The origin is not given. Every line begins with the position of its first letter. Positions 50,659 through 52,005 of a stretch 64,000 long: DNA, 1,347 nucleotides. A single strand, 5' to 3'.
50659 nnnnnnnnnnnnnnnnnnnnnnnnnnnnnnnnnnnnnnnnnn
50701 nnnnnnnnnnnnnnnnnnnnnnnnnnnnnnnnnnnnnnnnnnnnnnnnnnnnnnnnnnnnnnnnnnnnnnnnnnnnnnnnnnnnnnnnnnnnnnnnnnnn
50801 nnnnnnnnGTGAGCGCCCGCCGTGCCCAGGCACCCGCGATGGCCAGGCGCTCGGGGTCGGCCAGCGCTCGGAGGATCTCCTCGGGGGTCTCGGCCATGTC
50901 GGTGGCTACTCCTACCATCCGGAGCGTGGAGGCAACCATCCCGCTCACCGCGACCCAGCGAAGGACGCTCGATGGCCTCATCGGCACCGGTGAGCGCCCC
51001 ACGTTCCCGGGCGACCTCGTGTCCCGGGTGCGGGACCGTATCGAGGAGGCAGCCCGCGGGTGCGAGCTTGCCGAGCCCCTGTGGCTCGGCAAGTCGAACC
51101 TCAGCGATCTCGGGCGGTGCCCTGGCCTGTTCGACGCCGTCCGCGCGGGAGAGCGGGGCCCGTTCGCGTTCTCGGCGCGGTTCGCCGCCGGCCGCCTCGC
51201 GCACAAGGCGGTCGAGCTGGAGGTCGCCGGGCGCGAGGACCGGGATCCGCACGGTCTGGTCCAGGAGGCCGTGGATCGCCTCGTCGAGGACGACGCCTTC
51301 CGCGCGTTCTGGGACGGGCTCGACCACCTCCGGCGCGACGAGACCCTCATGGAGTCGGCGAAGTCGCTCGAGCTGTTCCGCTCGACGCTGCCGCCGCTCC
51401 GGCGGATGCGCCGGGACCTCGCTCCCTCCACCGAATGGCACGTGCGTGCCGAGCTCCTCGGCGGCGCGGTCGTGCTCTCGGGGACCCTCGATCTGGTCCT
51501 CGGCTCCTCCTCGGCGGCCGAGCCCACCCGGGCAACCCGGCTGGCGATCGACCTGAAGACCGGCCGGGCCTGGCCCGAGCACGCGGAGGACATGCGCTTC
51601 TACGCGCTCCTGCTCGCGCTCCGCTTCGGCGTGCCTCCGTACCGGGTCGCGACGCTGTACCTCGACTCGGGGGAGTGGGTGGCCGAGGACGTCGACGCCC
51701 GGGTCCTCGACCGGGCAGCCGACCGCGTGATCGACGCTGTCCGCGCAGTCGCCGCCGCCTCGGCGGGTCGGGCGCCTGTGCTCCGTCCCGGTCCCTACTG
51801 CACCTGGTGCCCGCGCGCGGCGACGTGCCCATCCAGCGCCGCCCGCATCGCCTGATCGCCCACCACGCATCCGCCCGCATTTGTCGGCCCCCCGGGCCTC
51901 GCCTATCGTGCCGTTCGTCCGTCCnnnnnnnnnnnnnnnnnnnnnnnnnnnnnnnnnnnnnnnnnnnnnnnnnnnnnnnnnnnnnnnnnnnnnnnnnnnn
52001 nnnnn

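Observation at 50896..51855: Stand-alone Cas4-like Fe-S PD-(D/E)XK nuclease divergent from the DUF2087 regulator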

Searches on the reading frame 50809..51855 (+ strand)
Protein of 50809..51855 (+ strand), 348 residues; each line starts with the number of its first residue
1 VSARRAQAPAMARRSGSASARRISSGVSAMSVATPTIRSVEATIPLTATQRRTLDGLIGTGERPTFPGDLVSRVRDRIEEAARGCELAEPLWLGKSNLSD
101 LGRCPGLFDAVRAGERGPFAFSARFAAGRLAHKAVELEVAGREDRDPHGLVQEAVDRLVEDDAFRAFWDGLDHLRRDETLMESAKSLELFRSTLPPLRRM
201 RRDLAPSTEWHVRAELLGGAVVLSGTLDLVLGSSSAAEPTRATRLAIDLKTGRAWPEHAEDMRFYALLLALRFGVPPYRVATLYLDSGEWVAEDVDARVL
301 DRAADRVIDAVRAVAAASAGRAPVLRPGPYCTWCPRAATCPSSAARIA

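Call 3: search_protein_families(library=pfam, proteins=[window:50809-51855:+], max_evalue=0.01)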
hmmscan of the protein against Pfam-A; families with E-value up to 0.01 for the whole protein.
window:50809-51855:+ (348 aa): 1 family
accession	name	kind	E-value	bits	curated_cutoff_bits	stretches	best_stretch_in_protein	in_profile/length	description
PF12705.13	PDDEXK_1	-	1e-12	49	22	1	96-341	5-247/247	PD-(D/E)XK nuclease superfamily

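Call 4: search_protein_families(library=ncbifam, proteins=[window:50809-51855:+], max_evalue=0.01)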
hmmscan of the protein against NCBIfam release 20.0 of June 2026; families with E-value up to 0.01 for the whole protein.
window:50809-51855:+ (348 aa): 0 families

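Call 6: search_solved_structures(query=window:50896-51855:+, max_evalue=1, show_alignments=3)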
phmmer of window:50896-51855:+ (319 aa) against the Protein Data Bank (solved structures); distinct sequences matched with E-value up to 1: 1.
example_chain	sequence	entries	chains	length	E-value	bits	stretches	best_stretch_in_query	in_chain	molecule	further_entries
9nli_A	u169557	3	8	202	0.57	12.7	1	165-227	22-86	LysR family transcriptional regulator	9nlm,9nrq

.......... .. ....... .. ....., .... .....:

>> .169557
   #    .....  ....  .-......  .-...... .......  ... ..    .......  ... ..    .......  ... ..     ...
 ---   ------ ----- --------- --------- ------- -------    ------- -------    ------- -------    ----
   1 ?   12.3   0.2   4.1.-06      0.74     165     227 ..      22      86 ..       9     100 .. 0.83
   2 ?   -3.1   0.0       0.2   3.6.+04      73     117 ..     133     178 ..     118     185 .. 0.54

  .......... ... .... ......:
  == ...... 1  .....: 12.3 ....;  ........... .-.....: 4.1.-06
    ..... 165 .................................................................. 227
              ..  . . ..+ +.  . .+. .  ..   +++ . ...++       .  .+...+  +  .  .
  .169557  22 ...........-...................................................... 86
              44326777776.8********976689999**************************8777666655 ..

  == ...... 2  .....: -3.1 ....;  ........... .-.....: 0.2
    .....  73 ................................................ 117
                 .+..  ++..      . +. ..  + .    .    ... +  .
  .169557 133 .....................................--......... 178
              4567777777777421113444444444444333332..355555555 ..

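Call 7: search_protein_families(library=padloc, proteins=[window:50896-51855:+], max_evalue=0.1)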
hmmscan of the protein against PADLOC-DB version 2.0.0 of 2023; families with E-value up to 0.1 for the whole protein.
window:50896-51855:+ (319 aa): 3 families
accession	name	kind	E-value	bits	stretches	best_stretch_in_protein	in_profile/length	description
PDLC00059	DruK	-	4e-10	37.4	1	61-313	6-236/326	PD-(D/E)XK nuclease superfamily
PDLC00060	DruK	-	6.5e-05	20.4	1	217-311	159-259/347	PD-(D/E)XK nuclease superfamily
PDLC01447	Cas4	-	0.0071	14.8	1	198-313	58-159/161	"CAS-I,CAS-II,CAS-III,CAS-IV,CAS-V,CAS-VI; acquisition_associated"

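Call 8: search_protein_families(library=phrogs, proteins=[window:50896-51855:+], max_evalue=0.1)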
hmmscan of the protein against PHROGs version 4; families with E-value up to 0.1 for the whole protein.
window:50896-51855:+ (319 aa): 2 families
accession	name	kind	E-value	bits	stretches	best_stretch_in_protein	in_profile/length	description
phrog_69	-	DNA, RNA and nucleotide metabolism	6.7e-16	59.4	1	66-316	92-328/501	exonuclease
phrog_298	-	DNA, RNA and nucleotide metabolism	0.0065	16.9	1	194-278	166-249/293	exonuclease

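Call 9: find_homologous_proteins(query=window:50896-51855:+, max_evalue=0.001)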
Query window:50896-51855:+ (319 aa): 781 proteins with E <= 0.001 among 8000 candidates; the best 120 are listed.
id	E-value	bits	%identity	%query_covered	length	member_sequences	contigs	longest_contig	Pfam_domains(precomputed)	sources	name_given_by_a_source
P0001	4.1e-199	678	100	97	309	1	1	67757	PF12705.14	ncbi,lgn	ncbi:MAG TPA: PD-(D/E)XK nuclease family protein [Actinomycetota bacterium]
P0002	1.1e-196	670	99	97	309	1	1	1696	PF12705.14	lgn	-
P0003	1.9e-177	607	90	97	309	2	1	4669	PF12705.14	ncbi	ncbi:MAG: PD-(D/E)XK nuclease family protein [Candidatus Velamenicoccus archaeovorus]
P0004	2.8e-172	590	85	100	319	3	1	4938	PF12705.14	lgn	-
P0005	3.5e-171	587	86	96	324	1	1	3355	PF12705.14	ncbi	-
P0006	2.8e-170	584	84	100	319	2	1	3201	PF12705.14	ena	-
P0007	4.1e-170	583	83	100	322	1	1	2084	PF12705.14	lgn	-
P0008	5.1e-170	583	84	97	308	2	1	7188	PF12705.14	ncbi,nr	ncbi:MAG TPA: PD-(D/E)XK nuclease family protein [Actinomycetota bacterium]|nr:PD-(D/E)XK nuclease f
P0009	5.8e-169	579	84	96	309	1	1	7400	PF12705.14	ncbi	ncbi:MAG TPA: PD-(D/E)XK nuclease family protein [Actinomycetota bacterium]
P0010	6.0e-169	579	82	99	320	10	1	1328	PF12705.14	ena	-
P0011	6.5e-169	579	83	96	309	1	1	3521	PF12705.14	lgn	-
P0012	2.0e-168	578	83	99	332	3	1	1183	PF12705.14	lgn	-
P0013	2.8e-168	577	85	97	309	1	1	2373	PF12705.14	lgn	-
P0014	4.2e-168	577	83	99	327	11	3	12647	PF12705.14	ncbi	ncbi:MAG: PD-(D/E)XK nuclease family protein [Actinomycetota bacterium]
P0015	2.4e-167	574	82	99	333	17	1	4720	PF12705.14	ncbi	-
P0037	2.6e-163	561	83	95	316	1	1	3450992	PF12705.14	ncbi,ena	-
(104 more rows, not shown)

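Call 10: find_encoding_contigs(protein=P0001, flank=10000, max_places=3)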
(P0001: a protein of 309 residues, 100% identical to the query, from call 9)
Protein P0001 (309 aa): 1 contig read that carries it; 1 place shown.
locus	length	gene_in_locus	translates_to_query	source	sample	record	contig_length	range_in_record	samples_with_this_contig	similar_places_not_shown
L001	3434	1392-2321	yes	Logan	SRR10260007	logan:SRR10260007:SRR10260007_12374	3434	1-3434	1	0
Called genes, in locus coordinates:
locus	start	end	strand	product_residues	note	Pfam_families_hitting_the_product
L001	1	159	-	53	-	?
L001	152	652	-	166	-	PF04542:Sigma70_r2, PF08281:Sigma70_r4_2, PF22233:PhyR_sigma-like (weak)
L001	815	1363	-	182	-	PF12840:HTH_20, PF01022:HTH_5 (faint), PF09860:DUF2087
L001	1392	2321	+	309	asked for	PF12705:PDDEXK_1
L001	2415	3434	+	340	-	?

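Call 11: find_encoding_contigs(protein=P0037, flank=10000, max_places=3)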
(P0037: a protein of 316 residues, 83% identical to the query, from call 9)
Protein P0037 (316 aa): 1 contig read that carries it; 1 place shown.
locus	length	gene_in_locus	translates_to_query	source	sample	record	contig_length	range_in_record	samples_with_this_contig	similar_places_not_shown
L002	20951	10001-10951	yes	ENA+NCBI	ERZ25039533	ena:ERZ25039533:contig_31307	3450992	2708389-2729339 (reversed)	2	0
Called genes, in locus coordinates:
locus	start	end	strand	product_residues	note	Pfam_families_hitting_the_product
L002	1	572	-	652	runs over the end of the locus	PF04234:CopC, PF05425:CopD, PF05751:FixH, PF13115:YtkA (weak)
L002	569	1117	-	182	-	-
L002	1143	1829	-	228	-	-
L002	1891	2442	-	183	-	-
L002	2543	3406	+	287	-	PF02737:3HCDH_N, PF00725:3HCDH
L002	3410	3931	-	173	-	-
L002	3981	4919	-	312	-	PF00535:Glycos_transf_2, PF13641:Glyco_tranf_2_3, PF13506:Glyco_transf_21 (weak)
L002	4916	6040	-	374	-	PF13439:Glyco_transf_4, PF13579:Glyco_trans_4_4, PF20706:GT4-conflict, PF00534:Glycos_transf_1, PF13692:Glyco_trans_1_4, PF13524:Glyco_trans_1_2 (weak)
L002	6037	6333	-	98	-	PF02311:AraC_binding (weak), PF07883:Cupin_2 (weak)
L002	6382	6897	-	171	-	PF00188:CAP (weak)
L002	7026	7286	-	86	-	-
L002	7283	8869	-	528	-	PF01039:Carboxyl_trans, PF03255:ACCA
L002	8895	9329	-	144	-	-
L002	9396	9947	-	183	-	PF12840:HTH_20, PF01022:HTH_5 (weak), PF13412:HTH_24 (weak), PF09860:DUF2087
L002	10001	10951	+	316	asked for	PF12705:PDDEXK_1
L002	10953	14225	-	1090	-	PF00989:PAS, PF13426:PAS_9, PF00989:PAS, PF08448:PAS_4, PF13426:PAS_9, PF01590:GAF, PF13185:GAF_2, PF07228:SpoIIE, +7 more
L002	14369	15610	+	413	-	PF08240:ADH_N, PF00107:ADH_zinc_N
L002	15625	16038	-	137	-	PF00903:Glyoxalase, PF13468:Glyoxalase_3, PF13669:Glyoxalase_4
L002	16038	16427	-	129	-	PF13560:HTH_31 (weak)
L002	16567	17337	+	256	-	-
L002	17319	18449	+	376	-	PF00004:AAA (weak), PF01434:Peptidase_M41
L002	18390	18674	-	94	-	PF00702:Hydrolase, PF13419:HAD_2, PF13242:Hydrolase_like (weak)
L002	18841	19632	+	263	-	PF00293:NUDIX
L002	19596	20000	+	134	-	PF00583:Acetyltransf_1, PF13673:Acetyltransf_10 (weak), PF13508:Acetyltransf_7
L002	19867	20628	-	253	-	-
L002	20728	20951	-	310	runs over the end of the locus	PF00296:Bac_luciferase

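Call 13: find_related_loci(query=window:50896-51855:+, collection=genome_contigs, flank=8000)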
Query window:50896-51855:+ (319 aa) in genome_contigs; peptide patterns used: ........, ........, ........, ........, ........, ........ (x = any residue, [..] = any of these).
165 stretches matched a pattern; 82 encode a relative of the query (tblastn E <= 1e-3); the best 80 are kept; 78 distinct loci.
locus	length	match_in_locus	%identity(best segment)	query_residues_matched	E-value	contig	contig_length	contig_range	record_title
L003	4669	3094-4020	90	11-319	1e-180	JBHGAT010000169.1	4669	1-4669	MAG: Candidatus Velamenicoccus archaeovorus isolate SBS.BIN.93 SBSBIN93_contig_169, whole genome shotgun sequence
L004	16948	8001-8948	84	1-316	2e-174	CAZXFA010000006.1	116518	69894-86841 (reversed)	MAG TPA_asm: uncultured Actinomycetes bacterium isolate SRP321284_co1_126 genome assembly, contig: NODE_158_length_11651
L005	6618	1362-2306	81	1-315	3e-166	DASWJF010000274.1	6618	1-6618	MAG TPA_asm: Actinomycetota bacterium isolate SMAG_U2888 k141_1401029, whole genome shotgun sequence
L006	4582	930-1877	84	1-316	7e-170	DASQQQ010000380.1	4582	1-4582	MAG TPA_asm: Actinomycetota bacterium isolate SMAG_U10861 k141_107032, whole genome shotgun sequence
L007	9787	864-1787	82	9-316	1e-164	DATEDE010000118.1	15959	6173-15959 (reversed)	MAG TPA_asm: Actinomycetota bacterium isolate SMAG_U8290 k141_3392014, whole genome shotgun sequence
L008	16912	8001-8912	84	11-314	3e-164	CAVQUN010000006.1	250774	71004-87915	MAG: uncultured Actinomycetes bacterium isolate MFD10007.bin.1.78 genome assembly, contig: contig_44877, whole genome sh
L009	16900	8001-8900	84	17-316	4e-164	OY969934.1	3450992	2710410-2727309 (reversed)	MAG: uncultured Actinomycetes bacterium isolate MFD04944.bin.1.31 genome assembly, chromosome: 1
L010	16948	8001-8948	80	1-316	8e-164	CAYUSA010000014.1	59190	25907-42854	MAG TPA_asm: uncultured Actinomycetes bacterium isolate SRP302447_co1_138 genome assembly, contig: NODE_1603_length_5919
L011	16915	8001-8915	82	10-314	1e-163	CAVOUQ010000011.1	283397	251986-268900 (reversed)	MAG: uncultured Actinomycetes bacterium isolate MFD10007.bin.2.82 genome assembly, contig: contig_14085, whole genome sh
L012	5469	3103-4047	80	1-315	5e-165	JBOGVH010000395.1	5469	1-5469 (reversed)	MAG: Actinomycetota bacterium isolate M3-S_metawrap_bin.246 k127_1831896, whole genome shotgun sequence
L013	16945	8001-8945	80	1-315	9e-163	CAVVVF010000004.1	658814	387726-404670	MAG: uncultured Actinomycetes bacterium isolate MFD03899.bin.2.35 genome assembly, contig: contig_32218, whole genome sh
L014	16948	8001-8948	79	1-316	1e-162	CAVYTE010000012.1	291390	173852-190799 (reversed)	MAG: uncultured Actinomycetes bacterium isolate MFD05454.bin.2.263 genome assembly, contig: contig_30926, whole genome s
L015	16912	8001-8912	81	11-314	3e-162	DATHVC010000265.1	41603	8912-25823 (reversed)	MAG TPA_asm: Actinomycetota bacterium isolate SMAG_U16123 k141_1059688, whole genome shotgun sequence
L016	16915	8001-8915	80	10-314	4e-162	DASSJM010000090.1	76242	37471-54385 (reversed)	MAG TPA_asm: Actinomycetota bacterium isolate SMAG_U1115 k141_713892, whole genome shotgun sequence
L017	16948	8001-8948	78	1-316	2e-161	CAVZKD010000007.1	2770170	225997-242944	MAG: uncultured Actinomycetes bacterium isolate MFD00962.bin.2.293 genome assembly, contig: contig_29796, whole genome s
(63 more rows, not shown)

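Call 41: search_dna_similar(query=window:50896-51852:+, collection=phages, mode=protein, max_evalue=0.001, max_rows=15)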
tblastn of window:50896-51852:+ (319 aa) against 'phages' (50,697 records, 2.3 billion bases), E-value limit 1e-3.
No match.

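Call 42: search_dna_similar(query=window:50896-51852:+, collection=plasmids, mode=protein, max_evalue=0.001, max_rows=15)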
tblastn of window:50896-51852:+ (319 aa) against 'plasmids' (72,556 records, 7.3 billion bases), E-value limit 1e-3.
No match.

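Call 43: search_protein_representatives(protein=window:50896-51855:+)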
Query: 319 residues. Proteins with E-value up to 0.001 (for the whole library): 889; up to 1e-10: 460; up to 1e-30: 113. The best 150 are listed.
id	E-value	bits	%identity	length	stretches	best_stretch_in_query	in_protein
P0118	2.7e-156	536.1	78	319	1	1-317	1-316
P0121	1.2e-94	333.7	55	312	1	17-314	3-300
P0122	7.9e-89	314.5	53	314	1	17-314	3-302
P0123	1.1e-79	284.5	77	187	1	1-180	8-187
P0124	3.5e-77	276.2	60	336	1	16-243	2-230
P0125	4.2e-77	276.0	51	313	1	14-318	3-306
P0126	2.5e-76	273.5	52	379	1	15-316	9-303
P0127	3.4e-72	259.9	55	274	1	11-270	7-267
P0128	3.7e-71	256.5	49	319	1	15-316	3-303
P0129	4.6e-68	246.3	49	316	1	17-316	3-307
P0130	7.0e-64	232.6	51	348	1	44-317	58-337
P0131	1.1e-58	215.5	48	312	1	17-317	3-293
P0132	5.4e-58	213.2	77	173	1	59-184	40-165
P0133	9.6e-58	212.4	45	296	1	16-316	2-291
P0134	1.8e-56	208.2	44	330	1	15-315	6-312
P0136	2.6e-55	204.4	42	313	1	16-317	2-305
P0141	4.9e-50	187.1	39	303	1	17-315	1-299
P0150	9.2e-42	159.9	37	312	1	14-317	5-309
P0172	1.5e-36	142.7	35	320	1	17-312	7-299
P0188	7.2e-35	137.2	35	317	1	17-313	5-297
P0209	3.9e-32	128.3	34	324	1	16-312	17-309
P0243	3.4e-30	121.9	31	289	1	30-314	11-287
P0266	8.0e-28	114.1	31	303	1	17-316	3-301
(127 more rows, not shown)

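Call 44: list_cluster_members(proteins=[P0121, P0128, P0136, P0141, P0150, P0172, P0188, P0209, P0243, P0266])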
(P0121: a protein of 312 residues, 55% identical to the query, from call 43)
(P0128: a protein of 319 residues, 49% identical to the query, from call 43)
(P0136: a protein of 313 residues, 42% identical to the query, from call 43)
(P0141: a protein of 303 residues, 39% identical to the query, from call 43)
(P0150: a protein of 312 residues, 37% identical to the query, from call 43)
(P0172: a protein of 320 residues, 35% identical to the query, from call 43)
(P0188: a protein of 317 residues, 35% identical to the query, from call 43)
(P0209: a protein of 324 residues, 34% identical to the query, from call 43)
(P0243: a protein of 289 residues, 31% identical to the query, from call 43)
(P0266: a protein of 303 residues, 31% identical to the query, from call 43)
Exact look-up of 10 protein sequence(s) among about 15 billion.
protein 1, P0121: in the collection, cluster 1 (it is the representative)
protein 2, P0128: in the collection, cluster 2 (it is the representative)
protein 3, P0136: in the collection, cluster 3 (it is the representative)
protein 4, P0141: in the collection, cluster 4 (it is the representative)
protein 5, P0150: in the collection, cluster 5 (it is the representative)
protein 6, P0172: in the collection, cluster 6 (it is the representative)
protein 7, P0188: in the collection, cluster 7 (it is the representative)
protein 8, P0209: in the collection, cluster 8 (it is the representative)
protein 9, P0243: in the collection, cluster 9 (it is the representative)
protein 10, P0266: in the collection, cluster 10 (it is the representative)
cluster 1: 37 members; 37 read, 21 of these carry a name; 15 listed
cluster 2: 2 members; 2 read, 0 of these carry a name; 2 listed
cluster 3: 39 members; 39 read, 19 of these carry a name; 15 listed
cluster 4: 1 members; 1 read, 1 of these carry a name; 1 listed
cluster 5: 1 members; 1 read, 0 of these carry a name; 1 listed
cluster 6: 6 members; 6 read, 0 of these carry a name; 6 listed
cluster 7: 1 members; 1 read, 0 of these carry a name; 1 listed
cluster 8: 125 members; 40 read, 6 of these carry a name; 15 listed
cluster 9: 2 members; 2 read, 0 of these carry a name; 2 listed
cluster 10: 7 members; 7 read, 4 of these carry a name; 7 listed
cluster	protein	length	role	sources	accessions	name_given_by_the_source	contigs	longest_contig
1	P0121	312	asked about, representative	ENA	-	-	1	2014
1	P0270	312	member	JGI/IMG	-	hypothetical protein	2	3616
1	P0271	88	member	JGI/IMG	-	hypothetical protein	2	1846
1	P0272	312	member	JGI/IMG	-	hypothetical protein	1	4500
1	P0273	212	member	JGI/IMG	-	hypothetical protein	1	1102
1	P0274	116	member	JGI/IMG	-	hypothetical protein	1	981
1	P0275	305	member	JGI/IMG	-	hypothetical protein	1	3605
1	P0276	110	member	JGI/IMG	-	hypothetical protein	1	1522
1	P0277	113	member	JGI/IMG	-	hypothetical protein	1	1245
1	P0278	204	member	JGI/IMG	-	hypothetical protein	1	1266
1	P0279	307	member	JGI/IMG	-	hypothetical protein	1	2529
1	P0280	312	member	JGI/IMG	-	hypothetical protein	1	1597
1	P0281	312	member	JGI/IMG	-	hypothetical protein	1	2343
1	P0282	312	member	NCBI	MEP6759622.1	MAG: PD-(D/E)XK nuclease family protein [Actinomycetota bacterium]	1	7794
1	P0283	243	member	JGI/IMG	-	hypothetical protein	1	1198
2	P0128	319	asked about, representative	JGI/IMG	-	-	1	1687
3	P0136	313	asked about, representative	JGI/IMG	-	hypothetical protein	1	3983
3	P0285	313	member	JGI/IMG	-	hypothetical protein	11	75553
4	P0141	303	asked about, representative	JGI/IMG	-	hypothetical protein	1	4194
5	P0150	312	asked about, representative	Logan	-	-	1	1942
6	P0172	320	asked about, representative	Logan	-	-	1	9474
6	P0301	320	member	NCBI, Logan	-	-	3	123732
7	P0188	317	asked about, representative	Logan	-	-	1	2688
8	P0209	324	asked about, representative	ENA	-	-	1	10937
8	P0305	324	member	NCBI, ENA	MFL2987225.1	MAG: PD-(D/E)XK nuclease family protein [Candidatus Poriferisodalaceae bacterium]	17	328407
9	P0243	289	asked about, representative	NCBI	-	-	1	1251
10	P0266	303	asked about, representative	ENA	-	-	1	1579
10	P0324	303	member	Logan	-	-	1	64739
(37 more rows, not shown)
